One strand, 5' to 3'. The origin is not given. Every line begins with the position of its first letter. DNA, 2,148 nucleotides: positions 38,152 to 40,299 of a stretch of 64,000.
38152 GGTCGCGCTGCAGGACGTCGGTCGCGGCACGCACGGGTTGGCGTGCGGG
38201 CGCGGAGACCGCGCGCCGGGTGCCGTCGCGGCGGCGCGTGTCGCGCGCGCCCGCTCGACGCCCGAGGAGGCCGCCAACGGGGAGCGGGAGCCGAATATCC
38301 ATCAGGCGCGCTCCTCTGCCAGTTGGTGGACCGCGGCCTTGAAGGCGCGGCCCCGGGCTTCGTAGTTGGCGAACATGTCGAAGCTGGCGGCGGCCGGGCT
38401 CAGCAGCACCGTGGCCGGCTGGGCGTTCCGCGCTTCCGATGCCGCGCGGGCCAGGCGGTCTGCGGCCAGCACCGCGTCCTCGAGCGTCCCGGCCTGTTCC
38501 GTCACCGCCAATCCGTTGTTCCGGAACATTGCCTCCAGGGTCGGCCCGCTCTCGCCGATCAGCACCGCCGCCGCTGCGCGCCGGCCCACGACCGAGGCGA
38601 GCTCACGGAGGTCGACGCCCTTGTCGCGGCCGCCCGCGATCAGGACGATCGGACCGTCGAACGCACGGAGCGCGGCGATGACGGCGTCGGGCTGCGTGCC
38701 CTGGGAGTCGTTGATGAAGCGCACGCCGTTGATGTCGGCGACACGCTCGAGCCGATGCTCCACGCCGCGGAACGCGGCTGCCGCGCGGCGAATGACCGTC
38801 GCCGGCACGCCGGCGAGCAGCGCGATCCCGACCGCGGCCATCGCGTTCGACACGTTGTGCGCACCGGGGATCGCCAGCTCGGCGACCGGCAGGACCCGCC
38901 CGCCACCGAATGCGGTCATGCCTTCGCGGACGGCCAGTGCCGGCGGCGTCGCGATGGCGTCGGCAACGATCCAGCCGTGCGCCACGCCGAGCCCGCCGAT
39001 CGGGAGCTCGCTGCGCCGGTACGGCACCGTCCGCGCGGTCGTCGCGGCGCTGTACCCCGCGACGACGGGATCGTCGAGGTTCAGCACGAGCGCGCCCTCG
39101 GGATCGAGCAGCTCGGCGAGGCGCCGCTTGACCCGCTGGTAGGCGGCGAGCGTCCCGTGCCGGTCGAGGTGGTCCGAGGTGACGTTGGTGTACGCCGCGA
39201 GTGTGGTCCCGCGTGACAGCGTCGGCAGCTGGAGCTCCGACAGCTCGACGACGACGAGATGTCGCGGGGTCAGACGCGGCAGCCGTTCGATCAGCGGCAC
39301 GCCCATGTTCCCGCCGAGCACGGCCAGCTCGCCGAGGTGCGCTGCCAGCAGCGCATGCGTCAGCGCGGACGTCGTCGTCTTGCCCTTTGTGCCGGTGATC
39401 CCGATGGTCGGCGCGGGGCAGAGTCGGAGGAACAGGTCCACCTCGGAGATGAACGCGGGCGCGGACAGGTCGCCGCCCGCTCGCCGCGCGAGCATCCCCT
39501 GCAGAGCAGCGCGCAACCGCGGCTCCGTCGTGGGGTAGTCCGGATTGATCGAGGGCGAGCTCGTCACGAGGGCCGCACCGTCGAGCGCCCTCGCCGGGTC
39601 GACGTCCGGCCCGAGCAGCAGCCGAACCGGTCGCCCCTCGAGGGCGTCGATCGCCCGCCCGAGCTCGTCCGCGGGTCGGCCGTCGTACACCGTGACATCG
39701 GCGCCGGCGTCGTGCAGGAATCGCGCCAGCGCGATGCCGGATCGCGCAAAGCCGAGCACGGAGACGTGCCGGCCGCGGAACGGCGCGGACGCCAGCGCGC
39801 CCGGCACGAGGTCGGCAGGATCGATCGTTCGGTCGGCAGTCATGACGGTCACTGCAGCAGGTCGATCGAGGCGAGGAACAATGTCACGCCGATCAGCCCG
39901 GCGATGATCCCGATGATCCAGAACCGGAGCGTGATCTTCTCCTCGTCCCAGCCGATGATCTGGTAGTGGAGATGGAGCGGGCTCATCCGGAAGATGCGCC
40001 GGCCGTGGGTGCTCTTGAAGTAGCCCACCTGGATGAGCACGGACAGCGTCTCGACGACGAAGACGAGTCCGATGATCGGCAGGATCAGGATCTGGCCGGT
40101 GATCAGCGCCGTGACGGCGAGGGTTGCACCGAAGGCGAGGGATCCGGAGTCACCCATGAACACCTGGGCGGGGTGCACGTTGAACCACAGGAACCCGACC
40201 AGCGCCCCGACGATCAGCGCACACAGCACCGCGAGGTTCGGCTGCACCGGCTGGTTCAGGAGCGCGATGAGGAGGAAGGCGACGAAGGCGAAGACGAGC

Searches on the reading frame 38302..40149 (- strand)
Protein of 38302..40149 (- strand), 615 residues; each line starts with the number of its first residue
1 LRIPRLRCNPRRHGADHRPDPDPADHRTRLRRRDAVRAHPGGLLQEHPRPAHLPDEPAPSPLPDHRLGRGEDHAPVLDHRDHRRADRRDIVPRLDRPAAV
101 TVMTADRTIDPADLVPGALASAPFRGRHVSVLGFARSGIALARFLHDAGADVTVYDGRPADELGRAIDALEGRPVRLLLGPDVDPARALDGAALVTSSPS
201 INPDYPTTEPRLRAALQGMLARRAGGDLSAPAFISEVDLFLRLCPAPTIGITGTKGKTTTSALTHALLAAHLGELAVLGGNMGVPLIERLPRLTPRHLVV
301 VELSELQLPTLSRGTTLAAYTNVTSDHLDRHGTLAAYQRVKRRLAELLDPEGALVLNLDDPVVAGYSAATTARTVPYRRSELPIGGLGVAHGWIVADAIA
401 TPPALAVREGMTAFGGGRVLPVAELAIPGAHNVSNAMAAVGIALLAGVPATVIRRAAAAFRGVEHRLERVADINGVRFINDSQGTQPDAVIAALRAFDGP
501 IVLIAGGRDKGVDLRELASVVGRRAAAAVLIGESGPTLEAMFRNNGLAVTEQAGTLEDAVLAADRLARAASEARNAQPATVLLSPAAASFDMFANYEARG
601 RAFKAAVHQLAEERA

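Call 35: search_protein_families(library=pfam, max_evalue=0.001, proteins=[window:38302-40149:-])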
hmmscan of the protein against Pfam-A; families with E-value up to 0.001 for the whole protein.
window:38302-40149:- (615 aa): 3 families
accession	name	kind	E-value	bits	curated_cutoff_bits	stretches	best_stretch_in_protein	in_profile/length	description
PF08245.18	Mur_ligase_M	-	7e-23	82.1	24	1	251-443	1-200/200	Mur ligase middle domain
PF02875.26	Mur_ligase_C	-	4.8e-11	44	28.4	1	465-582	1-122/127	Mur ligase, glutamate ligase domain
PF21799.2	MurD-like_N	-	0.00038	21.1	27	1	128-207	2-75/88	Mur ligase MurD-like, N-terminal domain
